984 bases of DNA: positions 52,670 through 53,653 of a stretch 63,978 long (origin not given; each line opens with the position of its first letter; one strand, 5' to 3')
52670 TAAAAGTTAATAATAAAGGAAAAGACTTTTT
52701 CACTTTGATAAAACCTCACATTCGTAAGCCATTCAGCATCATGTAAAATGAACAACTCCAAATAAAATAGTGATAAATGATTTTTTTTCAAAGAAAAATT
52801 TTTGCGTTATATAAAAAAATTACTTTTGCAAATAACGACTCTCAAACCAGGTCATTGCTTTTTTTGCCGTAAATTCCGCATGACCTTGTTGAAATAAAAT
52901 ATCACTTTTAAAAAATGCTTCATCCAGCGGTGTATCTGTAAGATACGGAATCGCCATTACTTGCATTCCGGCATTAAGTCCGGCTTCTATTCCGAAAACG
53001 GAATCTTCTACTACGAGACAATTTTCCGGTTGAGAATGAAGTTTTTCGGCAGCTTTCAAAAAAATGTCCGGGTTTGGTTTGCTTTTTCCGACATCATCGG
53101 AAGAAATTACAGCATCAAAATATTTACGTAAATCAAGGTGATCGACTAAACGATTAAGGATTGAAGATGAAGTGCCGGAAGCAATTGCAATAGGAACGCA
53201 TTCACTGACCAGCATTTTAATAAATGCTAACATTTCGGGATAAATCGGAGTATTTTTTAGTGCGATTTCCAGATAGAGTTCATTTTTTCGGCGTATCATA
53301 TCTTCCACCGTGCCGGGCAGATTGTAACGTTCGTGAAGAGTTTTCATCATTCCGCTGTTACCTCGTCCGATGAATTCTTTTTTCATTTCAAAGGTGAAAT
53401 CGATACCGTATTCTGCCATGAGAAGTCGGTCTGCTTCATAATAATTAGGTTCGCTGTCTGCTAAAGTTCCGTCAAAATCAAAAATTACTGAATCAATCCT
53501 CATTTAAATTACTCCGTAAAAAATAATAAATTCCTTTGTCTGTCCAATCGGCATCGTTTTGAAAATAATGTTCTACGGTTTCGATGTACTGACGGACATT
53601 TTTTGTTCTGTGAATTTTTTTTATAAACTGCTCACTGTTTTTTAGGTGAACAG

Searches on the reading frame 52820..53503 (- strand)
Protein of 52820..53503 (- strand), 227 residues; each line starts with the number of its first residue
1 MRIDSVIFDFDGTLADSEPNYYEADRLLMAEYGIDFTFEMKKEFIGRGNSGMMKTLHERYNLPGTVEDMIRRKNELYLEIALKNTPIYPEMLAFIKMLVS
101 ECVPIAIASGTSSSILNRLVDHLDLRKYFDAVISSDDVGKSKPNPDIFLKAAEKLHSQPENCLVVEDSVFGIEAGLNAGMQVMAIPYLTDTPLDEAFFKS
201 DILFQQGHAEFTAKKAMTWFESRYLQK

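Call 44: find_encoding_contigs(protein=window:52820-53503:-, flank=10000, max_places=1)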
Protein window:52820-53503:- (227 aa): 23 contigs read that carry it; 1 place shown.
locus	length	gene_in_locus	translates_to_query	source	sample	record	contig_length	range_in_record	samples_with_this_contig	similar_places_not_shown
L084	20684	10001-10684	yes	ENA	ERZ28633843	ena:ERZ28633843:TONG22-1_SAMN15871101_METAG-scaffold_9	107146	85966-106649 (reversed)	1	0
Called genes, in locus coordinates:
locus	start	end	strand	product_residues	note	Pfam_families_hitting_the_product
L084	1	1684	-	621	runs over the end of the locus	PF00015:MCPsignal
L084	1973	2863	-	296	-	PF00756:Esterase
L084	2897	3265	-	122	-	PF01597:GCV_H, PF00364:Biotin_lipoyl (weak)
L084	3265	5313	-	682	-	-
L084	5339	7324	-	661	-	PF17764:PriA_3primeBD, PF04851:ResIII, PF00270:DEAD, PF18319:Zn_ribbon_PriA, PF00271:Helicase_C, PF18074:PriA_C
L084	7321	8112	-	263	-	PF03167:UDG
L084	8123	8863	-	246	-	-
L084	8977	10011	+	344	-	PF01207:Dus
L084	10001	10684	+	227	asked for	PF00702:Hydrolase, PF06888:Put_Phosphatase (faint), PF12710:HAD (weak), PF13419:HAD_2, PF13242:Hydrolase_like (weak)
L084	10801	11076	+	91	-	-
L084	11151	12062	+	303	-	-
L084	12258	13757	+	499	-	PF07228:SpoIIE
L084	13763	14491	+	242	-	PF01026:TatD_DNase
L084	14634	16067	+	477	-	PF01225:Mur_ligase, PF08245:Mur_ligase_M, PF02875:Mur_ligase_C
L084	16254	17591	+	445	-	PF03448:MgtE_N (faint), PF14842:FliG_N (weak), PF14841:FliG_M, PF01706:FliG_C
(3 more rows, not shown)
